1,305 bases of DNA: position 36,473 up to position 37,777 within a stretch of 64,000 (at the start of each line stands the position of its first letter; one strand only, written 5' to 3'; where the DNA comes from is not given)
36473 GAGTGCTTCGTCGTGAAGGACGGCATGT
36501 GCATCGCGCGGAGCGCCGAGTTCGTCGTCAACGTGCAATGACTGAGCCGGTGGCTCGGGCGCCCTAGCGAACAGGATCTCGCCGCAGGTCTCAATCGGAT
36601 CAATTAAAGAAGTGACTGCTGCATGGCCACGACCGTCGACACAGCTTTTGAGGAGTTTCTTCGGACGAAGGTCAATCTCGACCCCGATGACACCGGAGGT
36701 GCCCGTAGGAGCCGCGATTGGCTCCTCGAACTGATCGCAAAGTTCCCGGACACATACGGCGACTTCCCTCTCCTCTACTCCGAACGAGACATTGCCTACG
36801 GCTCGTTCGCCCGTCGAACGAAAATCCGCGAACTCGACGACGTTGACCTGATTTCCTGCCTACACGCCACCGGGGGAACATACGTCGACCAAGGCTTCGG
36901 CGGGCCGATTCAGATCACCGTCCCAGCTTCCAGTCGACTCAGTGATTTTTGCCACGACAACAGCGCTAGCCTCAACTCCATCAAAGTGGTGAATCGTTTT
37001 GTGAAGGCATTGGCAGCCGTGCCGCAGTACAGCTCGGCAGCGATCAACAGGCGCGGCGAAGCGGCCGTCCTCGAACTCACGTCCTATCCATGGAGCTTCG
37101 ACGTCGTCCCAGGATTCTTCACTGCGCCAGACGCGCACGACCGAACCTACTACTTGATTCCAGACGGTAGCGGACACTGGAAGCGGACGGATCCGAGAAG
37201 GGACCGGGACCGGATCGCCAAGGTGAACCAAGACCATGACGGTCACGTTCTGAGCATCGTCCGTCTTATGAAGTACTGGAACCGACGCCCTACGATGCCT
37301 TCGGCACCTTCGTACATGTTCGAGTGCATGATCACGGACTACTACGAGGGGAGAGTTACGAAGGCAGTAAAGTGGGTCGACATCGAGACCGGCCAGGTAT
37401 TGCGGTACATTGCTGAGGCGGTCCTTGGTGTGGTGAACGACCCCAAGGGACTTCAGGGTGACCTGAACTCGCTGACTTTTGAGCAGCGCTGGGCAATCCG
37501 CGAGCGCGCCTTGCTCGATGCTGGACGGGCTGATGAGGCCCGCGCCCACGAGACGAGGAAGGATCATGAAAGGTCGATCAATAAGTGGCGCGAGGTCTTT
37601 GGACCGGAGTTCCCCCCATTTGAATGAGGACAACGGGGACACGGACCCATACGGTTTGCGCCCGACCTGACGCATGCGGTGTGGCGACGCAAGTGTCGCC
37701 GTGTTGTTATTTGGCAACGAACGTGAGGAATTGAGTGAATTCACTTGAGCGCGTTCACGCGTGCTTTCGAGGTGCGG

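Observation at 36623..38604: Second, intact minimal CBASS (CD-NTase + multi-TM effector) immediately after the disrupted one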

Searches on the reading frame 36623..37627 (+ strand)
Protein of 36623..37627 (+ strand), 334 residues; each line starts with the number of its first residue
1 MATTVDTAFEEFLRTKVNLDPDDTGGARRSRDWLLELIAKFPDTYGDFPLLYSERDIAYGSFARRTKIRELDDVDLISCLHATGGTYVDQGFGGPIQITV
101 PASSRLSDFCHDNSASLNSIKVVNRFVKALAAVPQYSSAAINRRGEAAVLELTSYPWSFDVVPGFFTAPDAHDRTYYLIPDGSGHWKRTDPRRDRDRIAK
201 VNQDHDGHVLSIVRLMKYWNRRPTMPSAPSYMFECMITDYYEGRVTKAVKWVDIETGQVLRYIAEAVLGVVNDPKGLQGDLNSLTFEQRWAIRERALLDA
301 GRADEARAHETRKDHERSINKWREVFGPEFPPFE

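Call 3: search_protein_families(library=pfam, proteins=[window:36623-37627:+], max_evalue=0.01)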
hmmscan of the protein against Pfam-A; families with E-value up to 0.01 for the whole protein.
window:36623-37627:+ (334 aa): 1 family
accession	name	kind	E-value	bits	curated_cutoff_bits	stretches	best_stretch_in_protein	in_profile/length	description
PF18144.7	SMODS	-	1.9e-06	28.6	26.5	1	121-202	91-164/164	Second Messenger Oligonucleotide or Dinucleotide Synthetase domain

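Call 4: search_protein_families(library=padloc, proteins=[window:36623-37627:+], max_evalue=0.01)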
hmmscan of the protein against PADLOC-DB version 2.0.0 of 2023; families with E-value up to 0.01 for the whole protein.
window:36623-37627:+ (334 aa): 27 families (the best 25 are shown)
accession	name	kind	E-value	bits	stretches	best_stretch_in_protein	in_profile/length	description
PDLC00802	Cyclase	-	1.9e-131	436.2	1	1-332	1-330/332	oligonucleotide-cyclase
PDLC00823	Cyclase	-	4.5e-39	132.8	1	1-331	1-282/285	oligonucleotide-cyclase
PDLC00809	Cyclase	-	1.9e-30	104.5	2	119-331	81-293/295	oligonucleotide-cyclase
PDLC00776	Cyclase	-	3.2e-24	83.8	1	145-331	102-284/287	oligonucleotide-cyclase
PDLC00805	Cyclase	-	8.3e-17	59.6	1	108-330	100-313/314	oligonucleotide-cyclase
PDLC00786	Cyclase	-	2.1e-16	58.2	1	136-331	104-292/293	oligonucleotide-cyclase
PDLC00818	Cyclase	-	1.8e-15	55.3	2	178-331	148-293/322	oligonucleotide-cyclase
PDLC00773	Cyclase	-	1.8e-14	52.1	1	121-331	90-295/334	oligonucleotide-cyclase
PDLC00822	Cyclase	-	2.3e-14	51.5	2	178-244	185-254/375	oligonucleotide-cyclase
PDLC00820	Cyclase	-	3.1e-14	51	1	118-239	85-198/324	oligonucleotide-cyclase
PDLC00796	Cyclase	-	6.8e-14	50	1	119-331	86-285/432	oligonucleotide-cyclase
PDLC00814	Cyclase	-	1.2e-13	49.1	1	136-331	106-291/295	oligonucleotide-cyclase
PDLC00808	Cyclase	-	3e-12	44.5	1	123-267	95-240/325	oligonucleotide-cyclase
PDLC00769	Cyclase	-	6e-12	43.5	1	135-239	95-194/261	oligonucleotide-cyclase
PDLC00810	Cyclase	-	3.8e-10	37.7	1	112-327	75-293/335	oligonucleotide-cyclase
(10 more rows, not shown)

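Call 6: search_protein_families(library=ncbifam, proteins=[window:36623-37627:+], max_evalue=0.01)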
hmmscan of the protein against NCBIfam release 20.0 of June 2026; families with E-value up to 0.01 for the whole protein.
window:36623-37627:+ (334 aa): 2 families
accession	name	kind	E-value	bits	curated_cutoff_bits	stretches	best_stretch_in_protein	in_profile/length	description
NF041117.1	CBASS_cyclase_b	equivalog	3.4e-29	102.3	200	1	54-327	36-275/275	CBASS oligonucleotide cyclase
NF041116.1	CBASS_cyclase_a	equivalog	1.7e-12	47.1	200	1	121-244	88-214/317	CBASS oligonucleotide cyclase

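Call 7: search_solved_structures(query=window:36623-37627:+, max_evalue=1, show_alignments=2)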
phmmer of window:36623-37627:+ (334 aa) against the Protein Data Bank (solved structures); distinct sequences matched with E-value up to 1: 14.
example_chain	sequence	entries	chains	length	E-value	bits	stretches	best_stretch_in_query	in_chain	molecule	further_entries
6p82_A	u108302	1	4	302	1.1e-13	54.2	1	157-331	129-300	Nucleotidyltransferase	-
6p8u_A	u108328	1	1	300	1.1e-13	54.2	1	157-331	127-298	Nucleotidyltransferase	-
9sa4_A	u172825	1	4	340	4.6e-13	52.2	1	158-332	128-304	CD-NTase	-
9sa5_A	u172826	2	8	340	4.6e-13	52.1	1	158-332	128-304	CD-NTase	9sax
6p8j_C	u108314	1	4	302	1.3e-12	50.7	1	157-331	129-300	Nucleotidyltransferase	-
6p80_A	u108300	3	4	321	0.00072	21.9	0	133-238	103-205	E. coli MS115-1 NucC | E. coli MS115-1 CdnC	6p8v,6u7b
7ljl_A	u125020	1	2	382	0.0037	19.6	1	178-331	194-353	Cyclic AMP-AMP-GMP synthase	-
7d48_A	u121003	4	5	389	0.0039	19.5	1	178-331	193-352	Cyclic AMP-AMP-GMP synthase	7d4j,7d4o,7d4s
7d4u_A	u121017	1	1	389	0.0041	19.5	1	178-331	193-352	Cyclic AMP-AMP-GMP synthase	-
7to3_C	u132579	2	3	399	0.0042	19.4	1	178-331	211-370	Cyclic AMP-AMP-GMP synthase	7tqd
7ljm_A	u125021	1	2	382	0.0063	18.8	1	178-331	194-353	CD-NTase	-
6gx7_E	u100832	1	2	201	0.068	15.4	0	250-309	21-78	iiiA5 ALPHAREP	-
9ntn_G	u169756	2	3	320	0.67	12.2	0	183-328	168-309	CdnD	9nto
27eb_H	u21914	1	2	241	0.71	12.1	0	44-100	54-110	TCR beta chain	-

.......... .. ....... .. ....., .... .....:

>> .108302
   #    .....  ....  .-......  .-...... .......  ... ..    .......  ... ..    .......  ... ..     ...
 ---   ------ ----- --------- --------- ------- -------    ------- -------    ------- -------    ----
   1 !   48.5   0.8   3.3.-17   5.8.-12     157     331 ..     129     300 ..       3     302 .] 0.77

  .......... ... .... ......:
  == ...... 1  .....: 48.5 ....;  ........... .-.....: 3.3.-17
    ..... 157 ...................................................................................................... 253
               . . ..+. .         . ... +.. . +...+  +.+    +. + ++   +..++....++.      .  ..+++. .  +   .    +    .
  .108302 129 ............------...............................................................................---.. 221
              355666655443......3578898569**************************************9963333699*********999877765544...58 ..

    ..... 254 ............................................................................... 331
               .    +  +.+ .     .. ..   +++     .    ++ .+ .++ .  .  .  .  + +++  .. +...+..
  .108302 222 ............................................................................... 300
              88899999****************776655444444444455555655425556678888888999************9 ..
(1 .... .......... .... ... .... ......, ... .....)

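Call 11: find_homologous_proteins(query=window:36623-37627:+, max_evalue=1e-10)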
Query window:36623-37627:+ (334 aa): 1077 proteins with E <= 1e-10 among 5659 candidates; the best 120 are listed.
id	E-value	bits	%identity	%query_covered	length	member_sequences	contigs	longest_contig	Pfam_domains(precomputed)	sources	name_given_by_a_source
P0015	1.4e-228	776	100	100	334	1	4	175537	PF18144.8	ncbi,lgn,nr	ncbi:MAG: nucleotidyltransferase [Planctomycetes bacterium]|nr:nucleotidyltransferase [Planctomyceto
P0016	6.4e-165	566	74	100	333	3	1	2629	PF18144.8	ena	-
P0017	1.7e-159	548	72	100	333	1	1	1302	PF18144.8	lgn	-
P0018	2.2e-157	541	69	100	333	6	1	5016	PF18144.8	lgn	-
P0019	1.4e-153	529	68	100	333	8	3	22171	PF18144.8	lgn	-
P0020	1.3e-150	519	66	99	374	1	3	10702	PF18144.8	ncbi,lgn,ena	-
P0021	1.3e-148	513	66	99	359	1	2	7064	PF18144.8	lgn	-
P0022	4.5e-145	501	65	100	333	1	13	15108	PF18144.8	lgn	-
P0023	1.1e-144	500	64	100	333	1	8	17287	PF18144.8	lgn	-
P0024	3.3e-143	495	65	100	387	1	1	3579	PF18144.8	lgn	-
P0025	2.0e-142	492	63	100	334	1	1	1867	PF18144.8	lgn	-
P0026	1.1e-139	483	64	99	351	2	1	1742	PF18144.8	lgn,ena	-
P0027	2.8e-136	472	62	100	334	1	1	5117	PF18144.8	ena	-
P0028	9.6e-133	461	63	100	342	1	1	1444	PF18144.8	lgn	-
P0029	2.6e-127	443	56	100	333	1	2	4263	PF18144.8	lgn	-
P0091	2.9e-113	396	54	100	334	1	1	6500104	PF18144.8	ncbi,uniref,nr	ncbi:hypothetical protein [Desulfomonile tiedjei]|uniref:Nucleotidyltransferase n=1 Tax=Desulfomonil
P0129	6.5e-111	389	53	100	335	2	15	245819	PF18144.8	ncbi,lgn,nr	ncbi:nucleotidyltransferase [Clostridium botulinum]|nr:nucleotidyltransferase [Clostridium botulinum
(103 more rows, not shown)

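Call 21: find_encoding_contigs(protein=P0091, flank=5000, max_places=2)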
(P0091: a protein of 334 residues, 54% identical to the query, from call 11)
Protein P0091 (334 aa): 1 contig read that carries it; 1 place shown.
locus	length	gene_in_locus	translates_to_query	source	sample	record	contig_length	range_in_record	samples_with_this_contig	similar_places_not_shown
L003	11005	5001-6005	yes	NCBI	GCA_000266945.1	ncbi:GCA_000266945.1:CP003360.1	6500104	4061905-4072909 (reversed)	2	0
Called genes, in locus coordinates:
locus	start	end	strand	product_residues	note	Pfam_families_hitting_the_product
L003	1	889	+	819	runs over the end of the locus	PF01807:Zn_ribbon_DnaG (weak)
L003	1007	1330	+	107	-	PF12728:HTH_17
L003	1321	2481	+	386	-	PF00589:Phage_integrase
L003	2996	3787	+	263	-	PF18144:SMODS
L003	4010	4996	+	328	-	PF18159:S_4TM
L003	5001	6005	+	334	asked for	PF18144:SMODS (weak)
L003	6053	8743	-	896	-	PF04851:ResIII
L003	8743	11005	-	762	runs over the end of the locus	PF01555:N6_N4_Mtase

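Call 22: find_encoding_contigs(protein=P0129, flank=5000, max_places=2)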
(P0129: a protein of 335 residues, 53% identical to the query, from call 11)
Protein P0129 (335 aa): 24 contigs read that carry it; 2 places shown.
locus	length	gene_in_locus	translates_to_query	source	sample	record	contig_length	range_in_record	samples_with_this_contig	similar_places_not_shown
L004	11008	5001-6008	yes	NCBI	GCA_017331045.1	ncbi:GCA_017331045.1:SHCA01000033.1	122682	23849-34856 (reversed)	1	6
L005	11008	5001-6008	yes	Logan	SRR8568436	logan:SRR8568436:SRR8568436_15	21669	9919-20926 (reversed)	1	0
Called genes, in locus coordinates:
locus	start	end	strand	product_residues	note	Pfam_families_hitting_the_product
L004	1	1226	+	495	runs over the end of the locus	PF00589:Phage_integrase (weak)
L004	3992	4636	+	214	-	-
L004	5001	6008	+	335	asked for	PF18144:SMODS (faint)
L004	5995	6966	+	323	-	PF18159:S_4TM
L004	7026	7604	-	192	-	PF00589:Phage_integrase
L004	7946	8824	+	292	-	PF00795:CN_hydrolase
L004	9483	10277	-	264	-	PF01909:NTP_transf_2 (weak), PF18765:Polbeta (weak)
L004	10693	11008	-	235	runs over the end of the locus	PF00440:TetR_N (weak), PF02909:TetR_C_1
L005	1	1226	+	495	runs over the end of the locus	PF00589:Phage_integrase (weak)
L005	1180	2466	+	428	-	PF13009:Integrase_2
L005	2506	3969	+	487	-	-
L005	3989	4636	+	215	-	-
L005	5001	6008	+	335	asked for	PF18144:SMODS (faint)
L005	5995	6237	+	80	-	PF18159:S_4TM (weak)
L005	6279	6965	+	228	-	PF18159:S_4TM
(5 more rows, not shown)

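Call 41: search_solved_structures(query=A2, max_evalue=10, show_alignments=1)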
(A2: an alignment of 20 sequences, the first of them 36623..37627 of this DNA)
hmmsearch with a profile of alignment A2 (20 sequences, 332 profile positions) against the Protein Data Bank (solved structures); distinct sequences matched with E-value up to 10: 14.
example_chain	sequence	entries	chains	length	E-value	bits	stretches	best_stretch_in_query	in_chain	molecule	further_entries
6p82_A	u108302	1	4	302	1.8e-22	83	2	156-329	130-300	Nucleotidyltransferase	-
6p8u_A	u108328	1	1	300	2.1e-22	82.8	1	58-329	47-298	Nucleotidyltransferase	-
6p8j_C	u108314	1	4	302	9.7e-21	77.3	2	156-329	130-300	Nucleotidyltransferase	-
9sa4_A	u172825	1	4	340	1.6e-15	60.2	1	139-330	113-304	CD-NTase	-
9sa5_A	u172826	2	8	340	1.8e-15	60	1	139-330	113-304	CD-NTase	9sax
6p80_A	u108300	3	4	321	4.9e-10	42.2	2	7-82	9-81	E. coli MS115-1 NucC | E. coli MS115-1 CdnC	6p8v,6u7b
7ljl_A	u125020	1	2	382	1.6e-08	37.2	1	177-329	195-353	Cyclic AMP-AMP-GMP synthase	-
7d48_A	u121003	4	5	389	1.8e-08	37.1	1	177-329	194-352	Cyclic AMP-AMP-GMP synthase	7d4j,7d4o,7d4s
7to3_C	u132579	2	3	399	1.8e-08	37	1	177-329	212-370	Cyclic AMP-AMP-GMP synthase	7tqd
7d4u_A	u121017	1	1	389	4.3e-08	35.8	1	177-329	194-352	Cyclic AMP-AMP-GMP synthase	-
7ljm_A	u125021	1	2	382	4.6e-07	32.4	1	177-329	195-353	CD-NTase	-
9ntn_G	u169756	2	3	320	0.00016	24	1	181-327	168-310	CdnD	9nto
7x4f_A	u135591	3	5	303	0.12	14.6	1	59-236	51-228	Cyclic dipyrimidine nucleotide synthase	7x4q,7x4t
4xj6_A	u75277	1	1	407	0.9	11.7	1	178-241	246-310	VC0179-like protein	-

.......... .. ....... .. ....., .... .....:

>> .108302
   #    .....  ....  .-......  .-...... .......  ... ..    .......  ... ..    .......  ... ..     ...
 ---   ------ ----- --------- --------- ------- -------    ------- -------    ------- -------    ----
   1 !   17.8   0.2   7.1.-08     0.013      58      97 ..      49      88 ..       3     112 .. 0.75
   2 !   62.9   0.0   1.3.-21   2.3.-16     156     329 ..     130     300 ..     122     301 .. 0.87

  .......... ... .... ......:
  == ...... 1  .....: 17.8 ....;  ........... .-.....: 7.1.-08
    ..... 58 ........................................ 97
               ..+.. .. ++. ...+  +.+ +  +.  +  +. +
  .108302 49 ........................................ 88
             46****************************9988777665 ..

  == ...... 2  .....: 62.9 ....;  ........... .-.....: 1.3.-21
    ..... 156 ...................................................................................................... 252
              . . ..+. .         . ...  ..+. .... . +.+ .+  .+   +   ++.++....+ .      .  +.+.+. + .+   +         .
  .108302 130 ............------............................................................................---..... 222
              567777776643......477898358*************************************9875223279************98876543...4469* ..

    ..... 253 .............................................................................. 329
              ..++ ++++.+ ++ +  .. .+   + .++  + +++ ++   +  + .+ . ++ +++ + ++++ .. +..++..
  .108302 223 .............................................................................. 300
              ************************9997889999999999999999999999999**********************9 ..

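Call 42: predict_structure(alignment_id=A2)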
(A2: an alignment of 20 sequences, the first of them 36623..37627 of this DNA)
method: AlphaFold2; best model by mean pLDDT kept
length: 334 residues; sequences in the alignment: 20
mean_pLDDT: 84.3   pTM: 0.81
mean pLDDT of the five models: 84.3, 83.2, 83.1, 81.6, 80.0
residues with pLDDT >= 90: 158; 70-90: 123; 50-70: 41; < 50: 12
segments of 3 or more residues with pLDDT < 50: 62-72
pLDDT, mean of each block of 10 residues (from residue 1): 88 74 68 86 91 85 42 71 86 82 92 94 90 65 68 65 90 89 88 84 89 88 84 90 92 94 96 74 91 98 97 96 94 90
secondary structure, 60 per line:
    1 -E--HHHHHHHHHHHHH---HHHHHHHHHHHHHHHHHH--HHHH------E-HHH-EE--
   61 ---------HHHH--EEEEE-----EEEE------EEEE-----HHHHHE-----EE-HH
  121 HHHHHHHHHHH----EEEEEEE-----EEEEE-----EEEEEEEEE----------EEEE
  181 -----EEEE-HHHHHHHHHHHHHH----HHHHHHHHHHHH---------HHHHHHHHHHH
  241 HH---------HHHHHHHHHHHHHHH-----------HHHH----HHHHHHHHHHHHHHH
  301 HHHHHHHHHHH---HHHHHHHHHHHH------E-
elements in order: H5-17 H21-38 H41-44 H70-73 E76-80 E86-89 E96-99 H105-109 H119-131 E136-142 E148-152 E158-166 E177-180 E186-189 H191-204 H209-220 H230-242 H252-266 H278-281 H286-311 H315-326

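Call 46: fold_search(model_id=the predicted structure, library=pdb)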
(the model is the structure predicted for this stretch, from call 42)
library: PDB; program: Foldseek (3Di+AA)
matches with E <= 10: 208; with E <= 0.001: 103
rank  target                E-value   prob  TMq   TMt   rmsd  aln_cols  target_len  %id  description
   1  6p8u_A                2.5e-12  1.00  0.66  0.72   5.0       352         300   22  Structure of P. aeruginosa ATCC27853 CdnD:HORMA2:Peptide 1 complex (released 2019-12-25)
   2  6p82_A                3.6e-11  1.00  0.69  0.76   4.2       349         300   22  Structure of P. aeruginosa ATCC27853 CdnD, Apo form 1 (released 2019-12-25)
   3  6p82_D                9.1e-11  1.00  0.67  0.74   4.6       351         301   22  Structure of P. aeruginosa ATCC27853 CdnD, Apo form 1 (released 2019-12-25)
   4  6p82_B                1.1e-10  1.00  0.68  0.74   4.5       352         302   22  Structure of P. aeruginosa ATCC27853 CdnD, Apo form 1 (released 2019-12-25)
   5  6p8j_A                1.2e-10  1.00  0.66  0.72   4.8       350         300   22  Structure of P. aeruginosa ATCC27853 CdnD D62N/D64N mutant bound to ATP (released 2019-12-25)
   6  6p8v_G                1.1e-08  1.00  0.66  0.68   5.4       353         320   19  Structure of E. coli MS115-1 HORMA:CdnC:Trip13 complex (released 2019-12-25)
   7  6p80                  5.4e-08  1.00  0.64  0.67   6.0       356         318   18  Structure of E. coli MS115-1 CdnC + ATP (released 2019-12-25)
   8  9ntn_G                4.1e-07  1.00  0.54  0.58   5.8       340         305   16  Structure of Cap10-CdnD complex containing NDG modification (released 2025-05-07)
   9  5wp9_B                1.2e-06  1.00  0.60  0.61   5.4       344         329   13  Structural Basis of Mitochondrial Receptor Binding and Constriction by Dynamin-Related Protein 1 (released 2018-06-20)
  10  4nxv_C                1.3e-06  1.00  0.61  0.60   5.2       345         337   12  Crystal structure of the cytosolic domain of human MiD51 (released 2013-12-25)
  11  7d4u                  1.4e-06  1.00  0.65  0.64   5.1       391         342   16  ATP complex with double mutant cyclic trinucleotide synthase CdnD (released 2021-03-17)
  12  6u7b_A                1.6e-06  1.00  0.64  0.68   6.0       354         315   19  Structure of E. coli MS115-1 CdnC:HORMA-deltaN complex (released 2019-12-25)
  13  4nxw                  1.6e-06  1.00  0.62  0.64   5.0       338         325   12  Crystal structure of the cytosolic domain of human MiD51 (released 2013-12-25)
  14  9nto_A                1.6e-06  1.00  0.46  0.52  14.6       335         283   17  Structure of Cap9-CdnD complex containing NDG modification (released 2025-05-07)
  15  7ljo                  1.8e-06  1.00  0.64  0.73   5.1       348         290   16  Structure of the Bacteroides fragilis CD-NTase CdnB in complex with ADP (released 2021-06-02)
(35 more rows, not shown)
